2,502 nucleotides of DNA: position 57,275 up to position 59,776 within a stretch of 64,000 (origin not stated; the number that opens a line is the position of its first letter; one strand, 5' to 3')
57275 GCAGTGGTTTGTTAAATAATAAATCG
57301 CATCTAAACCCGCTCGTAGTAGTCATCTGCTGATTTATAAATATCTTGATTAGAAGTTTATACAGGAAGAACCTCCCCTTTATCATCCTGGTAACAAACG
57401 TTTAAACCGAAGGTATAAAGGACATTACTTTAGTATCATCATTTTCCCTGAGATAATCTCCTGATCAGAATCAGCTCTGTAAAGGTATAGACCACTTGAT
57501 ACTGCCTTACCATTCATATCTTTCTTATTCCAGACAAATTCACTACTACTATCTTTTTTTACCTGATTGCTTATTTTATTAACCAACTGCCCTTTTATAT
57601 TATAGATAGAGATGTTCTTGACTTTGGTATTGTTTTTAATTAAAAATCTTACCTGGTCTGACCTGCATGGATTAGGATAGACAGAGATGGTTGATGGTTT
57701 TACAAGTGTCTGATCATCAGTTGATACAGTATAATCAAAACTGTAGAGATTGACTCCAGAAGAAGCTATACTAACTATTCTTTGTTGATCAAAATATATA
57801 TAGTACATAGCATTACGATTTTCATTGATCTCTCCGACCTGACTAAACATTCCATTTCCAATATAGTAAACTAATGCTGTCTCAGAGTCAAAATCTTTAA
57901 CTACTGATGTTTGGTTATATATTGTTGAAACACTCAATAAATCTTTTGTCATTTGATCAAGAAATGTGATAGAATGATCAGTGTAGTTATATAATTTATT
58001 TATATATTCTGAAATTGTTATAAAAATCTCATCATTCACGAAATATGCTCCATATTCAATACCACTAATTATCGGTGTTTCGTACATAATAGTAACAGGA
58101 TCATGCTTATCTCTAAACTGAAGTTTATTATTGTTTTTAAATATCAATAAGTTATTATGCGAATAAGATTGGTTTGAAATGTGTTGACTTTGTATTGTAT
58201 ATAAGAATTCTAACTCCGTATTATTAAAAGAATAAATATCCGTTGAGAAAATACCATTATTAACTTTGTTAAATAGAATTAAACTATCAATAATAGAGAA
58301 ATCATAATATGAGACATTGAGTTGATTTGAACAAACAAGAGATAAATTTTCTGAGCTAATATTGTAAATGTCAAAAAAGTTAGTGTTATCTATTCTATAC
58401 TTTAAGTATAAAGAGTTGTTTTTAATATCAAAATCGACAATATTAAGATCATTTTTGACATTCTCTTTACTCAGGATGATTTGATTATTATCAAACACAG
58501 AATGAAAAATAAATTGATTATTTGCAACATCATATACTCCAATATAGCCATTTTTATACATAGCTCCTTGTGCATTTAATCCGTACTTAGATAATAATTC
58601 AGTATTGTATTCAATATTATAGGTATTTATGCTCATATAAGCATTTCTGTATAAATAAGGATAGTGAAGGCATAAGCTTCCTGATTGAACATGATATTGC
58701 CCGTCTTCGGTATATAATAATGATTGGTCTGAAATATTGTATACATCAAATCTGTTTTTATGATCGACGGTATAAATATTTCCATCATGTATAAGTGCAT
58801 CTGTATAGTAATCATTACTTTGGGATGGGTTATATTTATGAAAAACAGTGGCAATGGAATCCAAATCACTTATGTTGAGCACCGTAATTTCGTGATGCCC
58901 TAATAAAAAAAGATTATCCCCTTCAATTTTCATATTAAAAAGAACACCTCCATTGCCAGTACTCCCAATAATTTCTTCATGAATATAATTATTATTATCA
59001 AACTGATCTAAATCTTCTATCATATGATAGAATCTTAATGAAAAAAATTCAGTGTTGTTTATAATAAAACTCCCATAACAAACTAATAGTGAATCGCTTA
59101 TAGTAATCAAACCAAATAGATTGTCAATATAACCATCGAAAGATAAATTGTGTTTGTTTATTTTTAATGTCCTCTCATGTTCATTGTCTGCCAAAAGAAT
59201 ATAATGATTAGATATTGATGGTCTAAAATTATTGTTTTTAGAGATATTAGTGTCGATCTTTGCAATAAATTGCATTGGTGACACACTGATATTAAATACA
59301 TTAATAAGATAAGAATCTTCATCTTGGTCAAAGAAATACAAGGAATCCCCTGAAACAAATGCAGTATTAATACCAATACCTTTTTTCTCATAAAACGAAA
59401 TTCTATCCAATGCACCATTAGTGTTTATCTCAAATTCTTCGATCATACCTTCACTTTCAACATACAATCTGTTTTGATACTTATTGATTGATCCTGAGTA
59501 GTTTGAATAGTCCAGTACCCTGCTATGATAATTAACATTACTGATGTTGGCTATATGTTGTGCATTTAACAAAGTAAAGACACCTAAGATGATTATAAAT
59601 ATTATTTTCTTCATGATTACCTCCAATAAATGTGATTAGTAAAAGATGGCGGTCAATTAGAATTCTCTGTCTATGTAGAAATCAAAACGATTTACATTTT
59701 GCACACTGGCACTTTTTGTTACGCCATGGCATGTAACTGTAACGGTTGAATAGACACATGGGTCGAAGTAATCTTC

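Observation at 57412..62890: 2545-bp tandem cassette duplication with mosaic near-identity confined to the 3' ends (gene-conversion signature)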

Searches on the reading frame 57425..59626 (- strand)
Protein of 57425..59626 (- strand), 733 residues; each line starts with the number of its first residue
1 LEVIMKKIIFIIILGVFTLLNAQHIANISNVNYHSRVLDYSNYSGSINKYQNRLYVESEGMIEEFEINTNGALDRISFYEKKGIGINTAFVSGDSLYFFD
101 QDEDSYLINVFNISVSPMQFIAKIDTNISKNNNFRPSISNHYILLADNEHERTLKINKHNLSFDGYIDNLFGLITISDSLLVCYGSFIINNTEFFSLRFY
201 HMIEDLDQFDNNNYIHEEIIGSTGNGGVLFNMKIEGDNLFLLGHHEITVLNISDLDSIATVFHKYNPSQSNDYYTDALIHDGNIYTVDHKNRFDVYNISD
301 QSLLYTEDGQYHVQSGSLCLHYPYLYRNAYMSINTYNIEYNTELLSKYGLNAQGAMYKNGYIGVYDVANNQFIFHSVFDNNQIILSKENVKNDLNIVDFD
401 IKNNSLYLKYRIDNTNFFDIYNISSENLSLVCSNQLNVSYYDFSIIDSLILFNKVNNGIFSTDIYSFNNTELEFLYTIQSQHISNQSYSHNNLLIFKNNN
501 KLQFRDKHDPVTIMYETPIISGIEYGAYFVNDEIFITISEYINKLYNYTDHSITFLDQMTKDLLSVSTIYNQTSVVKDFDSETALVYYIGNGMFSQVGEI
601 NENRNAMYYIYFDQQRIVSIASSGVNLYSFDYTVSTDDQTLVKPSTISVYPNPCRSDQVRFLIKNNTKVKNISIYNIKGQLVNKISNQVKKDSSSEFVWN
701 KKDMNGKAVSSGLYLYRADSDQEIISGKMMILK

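Call 5: search_protein_families(library=pfam, proteins=[window:57425-59626:-], max_evalue=1)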
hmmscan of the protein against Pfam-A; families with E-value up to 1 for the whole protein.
window:57425-59626:- (733 aa): 2 families
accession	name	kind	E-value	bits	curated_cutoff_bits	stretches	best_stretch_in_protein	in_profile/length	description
PF18962.6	Por_Secre_tail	-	1.3e-08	35.5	27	1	649-731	1-75/75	Secretion system C-terminal sorting domain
PF13860.13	FlgD_ig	-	3.2e-05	24.3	27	1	664-720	19-75/79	FlgD Ig-like domain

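Call 6: search_protein_families(library=ncbifam, proteins=[window:57425-59626:-], max_evalue=1)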
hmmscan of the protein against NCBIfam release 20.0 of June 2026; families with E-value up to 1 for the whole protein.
window:57425-59626:- (733 aa): 3 families
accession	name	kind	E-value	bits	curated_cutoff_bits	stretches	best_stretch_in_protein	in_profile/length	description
TIGR04183.1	Por_Secre_tail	domain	3.6e-09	36.5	23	1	649-731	1-71/72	T9SS type A sorting domain-containing protein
NF005176.1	PRK06655.1-1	equivalog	0.00072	19.5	230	1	658-720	87-149/197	flagellar hook assembly protein FlgD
NF009277.0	PRK12634.1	equivalog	0.018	15.1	333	1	669-718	123-172/221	flagellar basal body rod modification protein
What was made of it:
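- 57425..59614 (-): Gene A: 729-aa T9SS type A cargo protein (733 aa from an upstream TTG at 59626), with an N-terminal signal peptide and a beta-propeller body. PF18962 E 1.3e-8 and TIGR04183 E 3.6e-9 (calls 5, 6).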

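Call 19: find_homologous_proteins(query=window:57425-59626:-, max_evalue=0.00001)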
Query window:57425-59626:- (733 aa): 2 proteins with E <= 0.00001 among 8000 candidates.
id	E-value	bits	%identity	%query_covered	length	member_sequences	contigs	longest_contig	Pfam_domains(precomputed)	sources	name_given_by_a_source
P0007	0.0e+0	1593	100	99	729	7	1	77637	PF18962.8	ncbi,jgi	-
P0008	2.1e-14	71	25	45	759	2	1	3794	PF13860.13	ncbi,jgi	-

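Call 21: find_encoding_contigs(protein=P0007, flank=10000, max_places=8)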
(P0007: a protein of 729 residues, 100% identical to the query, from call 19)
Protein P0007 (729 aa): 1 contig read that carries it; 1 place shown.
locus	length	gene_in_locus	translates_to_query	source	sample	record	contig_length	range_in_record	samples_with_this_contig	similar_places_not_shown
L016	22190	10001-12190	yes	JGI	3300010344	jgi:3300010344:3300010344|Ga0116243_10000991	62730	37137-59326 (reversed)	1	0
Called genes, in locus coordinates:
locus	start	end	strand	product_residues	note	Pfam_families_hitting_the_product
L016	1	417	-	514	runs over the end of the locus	PF02142:MGS, PF01808:AICARFT_IMPCHas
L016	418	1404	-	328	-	PF03631:Virul_fac_BrkB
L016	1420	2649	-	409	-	PF12704:MacB_PCD, PF02687:FtsX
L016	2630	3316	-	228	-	PF02463:SMC_N (faint), PF00005:ABC_tran, PF13304:AAA_21 (faint)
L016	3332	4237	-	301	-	PF13371:TPR_9 (faint), PF13424:TPR_12 (faint), PF13428:TPR_14 (faint), PF00515:TPR_1 (weak), PF07719:TPR_2 (weak), PF13181:TPR_8 (weak), PF13432:TPR_16 (weak), PF14559:TPR_19 (weak), +4 more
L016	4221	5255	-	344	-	PF01207:Dus, PF01180:DHO_dh (faint)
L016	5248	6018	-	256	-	PF22435:MRM3-like_sub_bind, PF08032:SpoU_sub_bind, PF00588:SpoU_methylase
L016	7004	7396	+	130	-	-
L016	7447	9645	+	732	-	PF18962:Por_Secre_tail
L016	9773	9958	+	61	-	-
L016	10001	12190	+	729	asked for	PF18962:Por_Secre_tail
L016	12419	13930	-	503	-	PF02838:Glyco_hydro_20b, PF00728:Glyco_hydro_20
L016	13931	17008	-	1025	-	PF22907:Ams1-like_1st, PF01074:Glyco_hydro_38N, PF09261:Alpha-mann_mid, PF07748:Glyco_hydro_38C, PF17677:Glyco_hydro38C2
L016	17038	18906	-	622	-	PF02449:Glyco_hydro_42 (faint), PF00528:BPD_transp_1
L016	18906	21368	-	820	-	PF01547:SBP_bac_1, PF00528:BPD_transp_1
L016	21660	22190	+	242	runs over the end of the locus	-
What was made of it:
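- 57425..59614 (-): 100% identical to P0007, which was found on one contig only (calls 19, 21).
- On Diversity-generating retroelement target: No reverse transcriptase appears among the called genes within 10 kb on either side (call 21).
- No reverse transcriptase or other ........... appears among the neighbouring genes (call 21).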
